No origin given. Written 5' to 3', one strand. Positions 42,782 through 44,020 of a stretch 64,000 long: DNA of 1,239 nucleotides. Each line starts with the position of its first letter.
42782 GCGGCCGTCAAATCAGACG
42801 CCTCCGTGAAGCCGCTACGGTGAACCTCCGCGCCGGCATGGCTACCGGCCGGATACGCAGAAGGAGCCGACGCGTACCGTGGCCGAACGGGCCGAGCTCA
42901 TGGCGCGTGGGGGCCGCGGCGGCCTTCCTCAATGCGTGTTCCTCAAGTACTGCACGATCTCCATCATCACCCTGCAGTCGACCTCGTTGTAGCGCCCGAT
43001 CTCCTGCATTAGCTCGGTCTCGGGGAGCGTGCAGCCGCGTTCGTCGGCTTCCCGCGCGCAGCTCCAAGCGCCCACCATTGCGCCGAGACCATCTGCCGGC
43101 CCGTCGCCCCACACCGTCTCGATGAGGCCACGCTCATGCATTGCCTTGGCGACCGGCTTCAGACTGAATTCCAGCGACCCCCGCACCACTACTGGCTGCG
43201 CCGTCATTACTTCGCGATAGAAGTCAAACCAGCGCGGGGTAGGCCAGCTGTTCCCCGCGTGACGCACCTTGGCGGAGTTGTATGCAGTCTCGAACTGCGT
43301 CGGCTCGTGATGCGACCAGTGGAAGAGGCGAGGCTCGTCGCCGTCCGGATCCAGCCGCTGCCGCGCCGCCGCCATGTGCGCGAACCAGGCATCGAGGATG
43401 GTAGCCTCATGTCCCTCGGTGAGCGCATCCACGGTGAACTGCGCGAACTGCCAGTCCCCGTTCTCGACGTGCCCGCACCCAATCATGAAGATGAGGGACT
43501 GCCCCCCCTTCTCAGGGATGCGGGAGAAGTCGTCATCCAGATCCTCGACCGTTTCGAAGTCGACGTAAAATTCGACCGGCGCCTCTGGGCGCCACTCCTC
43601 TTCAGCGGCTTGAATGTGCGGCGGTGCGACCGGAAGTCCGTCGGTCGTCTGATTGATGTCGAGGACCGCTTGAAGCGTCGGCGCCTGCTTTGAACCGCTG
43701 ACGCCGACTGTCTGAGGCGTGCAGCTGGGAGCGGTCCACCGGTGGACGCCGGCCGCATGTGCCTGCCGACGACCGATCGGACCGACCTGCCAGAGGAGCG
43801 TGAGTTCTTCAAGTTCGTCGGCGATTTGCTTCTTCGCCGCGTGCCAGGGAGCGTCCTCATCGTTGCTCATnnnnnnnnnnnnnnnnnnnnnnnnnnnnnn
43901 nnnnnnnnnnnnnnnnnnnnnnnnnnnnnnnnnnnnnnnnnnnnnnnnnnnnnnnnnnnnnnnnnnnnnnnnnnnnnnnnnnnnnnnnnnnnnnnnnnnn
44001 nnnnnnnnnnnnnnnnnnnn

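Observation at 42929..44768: Split RecB-family (PD-(D/E)xK) nuclease plus RNase H-like exonuclease module next to integrase, candidate defence or DNA-processing system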

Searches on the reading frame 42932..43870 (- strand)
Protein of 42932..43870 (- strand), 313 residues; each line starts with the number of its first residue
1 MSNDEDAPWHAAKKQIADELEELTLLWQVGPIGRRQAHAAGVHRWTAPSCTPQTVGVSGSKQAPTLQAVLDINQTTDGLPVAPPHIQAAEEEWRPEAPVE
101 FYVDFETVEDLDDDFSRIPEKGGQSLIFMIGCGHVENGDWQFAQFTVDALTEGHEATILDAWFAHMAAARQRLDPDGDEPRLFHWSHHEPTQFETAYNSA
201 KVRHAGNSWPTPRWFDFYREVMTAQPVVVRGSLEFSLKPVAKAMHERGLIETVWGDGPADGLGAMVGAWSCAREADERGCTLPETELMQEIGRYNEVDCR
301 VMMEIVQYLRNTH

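Call 3: search_protein_families(library=pfam, proteins=[window:42932-43870:-], max_evalue=1)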
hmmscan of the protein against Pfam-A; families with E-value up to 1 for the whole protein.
window:42932-43870:- (313 aa): 1 family
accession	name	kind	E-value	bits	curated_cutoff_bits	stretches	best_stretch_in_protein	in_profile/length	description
PF13482.12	RNase_H_2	-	0.0039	17.6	22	1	123-309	13-164/165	RNase_H superfamily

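Call 4: search_protein_families(library=ncbifam, proteins=[window:42932-43870:-], max_evalue=1)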
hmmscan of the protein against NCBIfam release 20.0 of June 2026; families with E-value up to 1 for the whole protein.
window:42932-43870:- (313 aa): 0 families

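Call 5: search_protein_families(library=padloc, proteins=[window:42932-43870:-], max_evalue=1)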
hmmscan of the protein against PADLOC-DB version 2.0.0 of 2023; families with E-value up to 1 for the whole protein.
window:42932-43870:- (313 aa): 0 families
